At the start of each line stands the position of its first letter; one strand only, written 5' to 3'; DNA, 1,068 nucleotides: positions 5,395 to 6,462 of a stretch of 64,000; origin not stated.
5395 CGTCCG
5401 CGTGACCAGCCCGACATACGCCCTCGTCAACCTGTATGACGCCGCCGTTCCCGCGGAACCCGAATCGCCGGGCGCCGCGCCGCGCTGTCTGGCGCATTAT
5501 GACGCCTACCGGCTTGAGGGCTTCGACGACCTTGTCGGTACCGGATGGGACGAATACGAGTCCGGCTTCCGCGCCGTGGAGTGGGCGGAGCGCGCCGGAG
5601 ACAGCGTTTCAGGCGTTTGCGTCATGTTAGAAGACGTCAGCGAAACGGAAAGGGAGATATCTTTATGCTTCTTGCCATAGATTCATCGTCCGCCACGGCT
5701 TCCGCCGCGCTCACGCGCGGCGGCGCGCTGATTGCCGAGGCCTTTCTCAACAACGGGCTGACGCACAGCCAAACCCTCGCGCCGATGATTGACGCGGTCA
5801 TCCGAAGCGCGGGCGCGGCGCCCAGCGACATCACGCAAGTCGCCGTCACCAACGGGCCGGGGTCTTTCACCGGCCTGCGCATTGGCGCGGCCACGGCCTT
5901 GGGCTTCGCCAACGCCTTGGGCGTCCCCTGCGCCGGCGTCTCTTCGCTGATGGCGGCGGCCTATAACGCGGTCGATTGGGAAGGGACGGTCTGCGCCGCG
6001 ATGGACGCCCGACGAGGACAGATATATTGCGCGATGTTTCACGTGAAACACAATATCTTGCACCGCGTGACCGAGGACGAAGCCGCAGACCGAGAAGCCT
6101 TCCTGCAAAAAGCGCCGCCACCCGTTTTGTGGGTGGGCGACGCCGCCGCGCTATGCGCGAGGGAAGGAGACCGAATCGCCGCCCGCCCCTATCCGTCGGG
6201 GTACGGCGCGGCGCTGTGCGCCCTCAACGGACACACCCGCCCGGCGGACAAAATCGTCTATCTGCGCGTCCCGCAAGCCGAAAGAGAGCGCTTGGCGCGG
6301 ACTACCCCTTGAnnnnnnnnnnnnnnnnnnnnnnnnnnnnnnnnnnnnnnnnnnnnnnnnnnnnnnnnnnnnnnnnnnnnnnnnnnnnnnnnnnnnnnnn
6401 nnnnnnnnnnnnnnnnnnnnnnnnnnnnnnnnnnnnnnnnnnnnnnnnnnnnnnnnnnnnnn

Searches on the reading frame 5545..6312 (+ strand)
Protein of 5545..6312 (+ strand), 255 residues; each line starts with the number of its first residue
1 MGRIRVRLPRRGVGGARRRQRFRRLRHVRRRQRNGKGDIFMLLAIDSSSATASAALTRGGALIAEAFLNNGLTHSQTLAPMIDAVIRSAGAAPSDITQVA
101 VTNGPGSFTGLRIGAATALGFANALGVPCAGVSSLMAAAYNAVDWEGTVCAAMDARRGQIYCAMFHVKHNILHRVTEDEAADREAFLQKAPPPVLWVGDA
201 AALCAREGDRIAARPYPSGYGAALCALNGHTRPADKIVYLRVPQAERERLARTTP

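Call 84: search_protein_families(library=pfam, proteins=[window:5545-6312:+], max_evalue=0.001)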
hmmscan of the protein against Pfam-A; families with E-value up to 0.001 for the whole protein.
window:5545-6312:+ (255 aa): 1 family
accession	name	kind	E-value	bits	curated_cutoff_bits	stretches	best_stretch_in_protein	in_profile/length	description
PF00814.31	TsaD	-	2.2e-28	100.2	24.8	1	73-187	28-148/264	tRNA N6-adenosine threonylcarbamoyltransferase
